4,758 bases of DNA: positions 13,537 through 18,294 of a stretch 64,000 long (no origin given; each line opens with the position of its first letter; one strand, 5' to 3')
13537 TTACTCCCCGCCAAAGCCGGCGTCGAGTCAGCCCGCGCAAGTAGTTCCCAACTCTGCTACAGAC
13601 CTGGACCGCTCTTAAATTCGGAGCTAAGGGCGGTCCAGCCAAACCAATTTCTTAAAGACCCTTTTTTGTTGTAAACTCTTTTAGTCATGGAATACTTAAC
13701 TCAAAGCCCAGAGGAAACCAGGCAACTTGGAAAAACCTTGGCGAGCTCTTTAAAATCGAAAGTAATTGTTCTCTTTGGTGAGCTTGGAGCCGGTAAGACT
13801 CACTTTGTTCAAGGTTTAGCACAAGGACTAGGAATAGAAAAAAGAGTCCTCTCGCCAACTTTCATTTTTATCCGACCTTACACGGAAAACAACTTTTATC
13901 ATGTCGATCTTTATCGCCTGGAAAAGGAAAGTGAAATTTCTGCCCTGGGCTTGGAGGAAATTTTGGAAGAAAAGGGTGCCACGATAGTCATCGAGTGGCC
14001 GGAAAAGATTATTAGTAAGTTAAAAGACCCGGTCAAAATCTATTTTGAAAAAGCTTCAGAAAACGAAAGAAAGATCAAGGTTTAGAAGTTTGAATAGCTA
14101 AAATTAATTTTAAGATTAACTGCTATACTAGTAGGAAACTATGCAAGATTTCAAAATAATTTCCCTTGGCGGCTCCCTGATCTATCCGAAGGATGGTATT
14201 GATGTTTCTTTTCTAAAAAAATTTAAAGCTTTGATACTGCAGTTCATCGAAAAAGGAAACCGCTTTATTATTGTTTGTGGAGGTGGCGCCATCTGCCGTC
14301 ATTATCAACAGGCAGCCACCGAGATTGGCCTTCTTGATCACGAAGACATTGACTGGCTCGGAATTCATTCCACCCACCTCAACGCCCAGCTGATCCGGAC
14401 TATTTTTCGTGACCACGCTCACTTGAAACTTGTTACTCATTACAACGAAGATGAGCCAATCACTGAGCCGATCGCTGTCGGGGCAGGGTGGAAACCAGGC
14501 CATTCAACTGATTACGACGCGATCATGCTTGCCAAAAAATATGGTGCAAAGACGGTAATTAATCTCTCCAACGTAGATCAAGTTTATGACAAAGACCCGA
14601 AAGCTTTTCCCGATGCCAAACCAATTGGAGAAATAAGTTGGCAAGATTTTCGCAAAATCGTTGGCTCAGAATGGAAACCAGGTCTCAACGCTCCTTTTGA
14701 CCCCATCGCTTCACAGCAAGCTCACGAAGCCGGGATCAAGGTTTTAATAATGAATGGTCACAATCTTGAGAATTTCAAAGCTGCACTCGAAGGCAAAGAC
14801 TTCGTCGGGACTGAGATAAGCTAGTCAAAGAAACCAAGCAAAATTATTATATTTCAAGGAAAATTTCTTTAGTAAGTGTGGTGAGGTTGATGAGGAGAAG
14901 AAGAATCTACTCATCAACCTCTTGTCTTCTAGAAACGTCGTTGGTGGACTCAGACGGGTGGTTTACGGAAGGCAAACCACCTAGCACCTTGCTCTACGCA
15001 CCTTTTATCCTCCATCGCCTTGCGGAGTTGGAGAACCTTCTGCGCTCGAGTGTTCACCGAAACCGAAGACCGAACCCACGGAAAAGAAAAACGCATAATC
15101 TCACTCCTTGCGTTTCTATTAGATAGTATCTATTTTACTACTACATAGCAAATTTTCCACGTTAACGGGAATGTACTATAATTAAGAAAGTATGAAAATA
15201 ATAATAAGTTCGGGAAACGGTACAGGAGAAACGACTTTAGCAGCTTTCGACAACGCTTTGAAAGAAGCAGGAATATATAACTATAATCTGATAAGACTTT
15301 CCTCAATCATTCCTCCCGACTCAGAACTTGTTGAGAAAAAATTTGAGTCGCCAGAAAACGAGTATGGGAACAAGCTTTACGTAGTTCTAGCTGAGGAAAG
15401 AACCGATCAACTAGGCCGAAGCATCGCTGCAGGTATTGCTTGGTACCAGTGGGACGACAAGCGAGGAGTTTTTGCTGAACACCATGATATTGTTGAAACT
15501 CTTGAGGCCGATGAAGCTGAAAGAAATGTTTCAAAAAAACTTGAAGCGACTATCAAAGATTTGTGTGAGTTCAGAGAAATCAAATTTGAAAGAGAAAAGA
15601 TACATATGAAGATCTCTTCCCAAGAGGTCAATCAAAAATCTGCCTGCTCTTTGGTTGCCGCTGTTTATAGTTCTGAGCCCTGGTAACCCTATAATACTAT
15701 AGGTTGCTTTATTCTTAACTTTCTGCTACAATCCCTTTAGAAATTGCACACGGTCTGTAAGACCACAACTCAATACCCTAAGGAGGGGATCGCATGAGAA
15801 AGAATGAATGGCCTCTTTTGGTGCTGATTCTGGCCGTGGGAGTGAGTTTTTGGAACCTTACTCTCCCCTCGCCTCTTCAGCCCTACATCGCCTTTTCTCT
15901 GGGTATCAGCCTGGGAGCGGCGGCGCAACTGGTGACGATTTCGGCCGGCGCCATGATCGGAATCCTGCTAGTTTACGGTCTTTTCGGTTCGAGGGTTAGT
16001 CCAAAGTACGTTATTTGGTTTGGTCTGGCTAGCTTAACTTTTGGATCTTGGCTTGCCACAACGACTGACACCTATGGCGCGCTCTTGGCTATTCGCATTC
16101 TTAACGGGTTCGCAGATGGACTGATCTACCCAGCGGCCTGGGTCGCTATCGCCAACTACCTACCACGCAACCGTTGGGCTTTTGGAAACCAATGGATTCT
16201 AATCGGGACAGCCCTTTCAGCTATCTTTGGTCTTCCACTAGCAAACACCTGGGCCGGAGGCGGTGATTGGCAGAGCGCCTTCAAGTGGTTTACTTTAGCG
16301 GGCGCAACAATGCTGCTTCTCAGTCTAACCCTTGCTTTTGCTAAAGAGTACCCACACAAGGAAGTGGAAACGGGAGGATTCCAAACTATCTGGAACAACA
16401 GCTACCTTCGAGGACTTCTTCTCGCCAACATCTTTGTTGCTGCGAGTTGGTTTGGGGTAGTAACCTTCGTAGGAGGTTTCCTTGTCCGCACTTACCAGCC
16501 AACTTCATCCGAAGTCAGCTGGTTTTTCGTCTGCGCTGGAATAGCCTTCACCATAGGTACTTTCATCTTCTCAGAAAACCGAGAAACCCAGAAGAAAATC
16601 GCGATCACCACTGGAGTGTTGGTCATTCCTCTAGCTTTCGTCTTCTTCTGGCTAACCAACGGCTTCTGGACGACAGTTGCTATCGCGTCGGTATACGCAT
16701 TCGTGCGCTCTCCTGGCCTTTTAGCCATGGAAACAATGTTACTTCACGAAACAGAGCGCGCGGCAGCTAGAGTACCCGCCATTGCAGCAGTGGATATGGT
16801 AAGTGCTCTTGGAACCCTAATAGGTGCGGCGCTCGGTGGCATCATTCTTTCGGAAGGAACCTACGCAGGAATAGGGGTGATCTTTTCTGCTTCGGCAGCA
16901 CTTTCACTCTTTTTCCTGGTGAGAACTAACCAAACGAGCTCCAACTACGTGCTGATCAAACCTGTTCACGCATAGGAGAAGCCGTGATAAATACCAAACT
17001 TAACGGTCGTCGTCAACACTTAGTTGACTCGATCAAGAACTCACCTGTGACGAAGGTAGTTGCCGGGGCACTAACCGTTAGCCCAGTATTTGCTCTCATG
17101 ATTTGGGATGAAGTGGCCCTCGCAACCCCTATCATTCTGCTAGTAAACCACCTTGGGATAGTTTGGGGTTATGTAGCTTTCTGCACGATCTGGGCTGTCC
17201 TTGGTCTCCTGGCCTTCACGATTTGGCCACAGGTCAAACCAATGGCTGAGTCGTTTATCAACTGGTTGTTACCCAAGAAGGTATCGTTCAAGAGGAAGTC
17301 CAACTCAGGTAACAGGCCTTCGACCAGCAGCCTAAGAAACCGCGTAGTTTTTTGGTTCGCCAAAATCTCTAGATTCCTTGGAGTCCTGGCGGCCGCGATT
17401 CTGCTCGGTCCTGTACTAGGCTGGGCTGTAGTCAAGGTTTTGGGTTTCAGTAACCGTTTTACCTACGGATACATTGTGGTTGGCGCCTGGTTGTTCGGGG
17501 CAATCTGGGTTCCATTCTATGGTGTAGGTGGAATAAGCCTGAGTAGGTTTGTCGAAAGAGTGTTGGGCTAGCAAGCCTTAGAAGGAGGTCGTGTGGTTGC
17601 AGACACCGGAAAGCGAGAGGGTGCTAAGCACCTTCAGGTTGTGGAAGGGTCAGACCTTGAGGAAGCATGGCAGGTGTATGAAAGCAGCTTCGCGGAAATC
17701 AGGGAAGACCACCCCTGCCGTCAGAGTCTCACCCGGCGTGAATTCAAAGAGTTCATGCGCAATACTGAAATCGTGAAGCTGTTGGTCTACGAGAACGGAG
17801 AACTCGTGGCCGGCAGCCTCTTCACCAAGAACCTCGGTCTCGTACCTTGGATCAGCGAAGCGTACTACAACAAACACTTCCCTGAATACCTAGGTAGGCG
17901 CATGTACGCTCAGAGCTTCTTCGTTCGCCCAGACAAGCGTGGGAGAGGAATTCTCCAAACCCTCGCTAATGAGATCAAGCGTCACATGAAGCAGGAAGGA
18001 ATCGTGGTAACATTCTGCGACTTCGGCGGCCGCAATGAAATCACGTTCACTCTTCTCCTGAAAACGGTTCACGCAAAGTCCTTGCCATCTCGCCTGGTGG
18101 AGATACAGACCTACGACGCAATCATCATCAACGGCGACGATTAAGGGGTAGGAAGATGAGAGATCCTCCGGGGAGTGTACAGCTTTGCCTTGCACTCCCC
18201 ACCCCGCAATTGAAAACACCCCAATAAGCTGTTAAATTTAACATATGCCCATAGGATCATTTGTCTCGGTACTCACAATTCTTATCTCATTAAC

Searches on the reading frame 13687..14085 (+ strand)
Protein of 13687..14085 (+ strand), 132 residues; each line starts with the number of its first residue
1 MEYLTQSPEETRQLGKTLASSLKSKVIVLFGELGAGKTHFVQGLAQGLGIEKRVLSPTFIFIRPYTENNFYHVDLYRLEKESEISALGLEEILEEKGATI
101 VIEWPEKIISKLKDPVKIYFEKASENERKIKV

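Call 70: search_protein_families(library=pfam, proteins=[window:13687-14085:+], max_evalue=0.001)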
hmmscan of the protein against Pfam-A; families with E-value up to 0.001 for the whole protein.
window:13687-14085:+ (132 aa): 2 families
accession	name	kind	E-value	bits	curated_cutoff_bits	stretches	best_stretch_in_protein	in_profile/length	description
PF02367.23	TsaE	-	7.5e-37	126.6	26.6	1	6-130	2-128/128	Threonylcarbamoyl adenosine biosynthesis protein TsaE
PF01637.24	ATPase_2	-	0.00094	19.5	33.2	1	18-115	14-104/225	ATPase domain predominantly from Archaea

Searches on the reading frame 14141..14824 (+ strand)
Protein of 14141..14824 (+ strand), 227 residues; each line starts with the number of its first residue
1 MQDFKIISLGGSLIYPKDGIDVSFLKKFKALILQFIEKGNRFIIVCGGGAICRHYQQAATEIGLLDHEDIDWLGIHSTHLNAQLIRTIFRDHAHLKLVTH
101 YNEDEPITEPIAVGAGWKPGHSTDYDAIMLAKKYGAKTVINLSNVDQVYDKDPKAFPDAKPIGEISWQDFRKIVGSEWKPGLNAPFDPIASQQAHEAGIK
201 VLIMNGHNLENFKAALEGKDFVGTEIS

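Call 70: search_protein_families(library=pfam, proteins=[window:14141-14824:+], max_evalue=0.001)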
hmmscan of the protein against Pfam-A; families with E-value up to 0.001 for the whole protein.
window:14141-14824:+ (227 aa): 1 family
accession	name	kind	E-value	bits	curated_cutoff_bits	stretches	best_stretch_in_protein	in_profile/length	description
PF00696.33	AA_kinase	-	1.8e-30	106.9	24.9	1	5-205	3-234/234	Amino acid kinase family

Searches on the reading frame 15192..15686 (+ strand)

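Call 70: search_protein_families(library=pfam, proteins=[window:15192-15686:+], max_evalue=0.001)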
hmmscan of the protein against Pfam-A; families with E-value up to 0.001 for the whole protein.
window:15192-15686:+ (164 aa): 1 family
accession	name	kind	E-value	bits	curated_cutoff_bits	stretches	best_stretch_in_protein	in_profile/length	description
PF01862.21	PvlArgDC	-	1.1e-32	113.7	22.7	1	2-159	4-160/161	Pyruvoyl-dependent arginine decarboxylase (PvlArgDC)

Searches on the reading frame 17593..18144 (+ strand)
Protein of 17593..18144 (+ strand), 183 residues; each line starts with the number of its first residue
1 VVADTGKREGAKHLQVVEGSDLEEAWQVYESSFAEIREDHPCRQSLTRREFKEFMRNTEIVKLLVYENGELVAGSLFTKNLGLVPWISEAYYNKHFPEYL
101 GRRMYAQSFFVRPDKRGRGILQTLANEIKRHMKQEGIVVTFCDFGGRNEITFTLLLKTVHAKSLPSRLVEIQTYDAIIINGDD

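Call 70: search_protein_families(library=pfam, proteins=[window:17593-18144:+], max_evalue=0.001)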
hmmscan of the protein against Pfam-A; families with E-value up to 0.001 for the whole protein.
window:17593-18144:+ (183 aa): 1 family
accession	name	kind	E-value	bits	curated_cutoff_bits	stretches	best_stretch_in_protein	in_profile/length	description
PF00583.31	Acetyltransf_1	-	5e-06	27.2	20.7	1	41-138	14-96/116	Acetyltransferase (GNAT) family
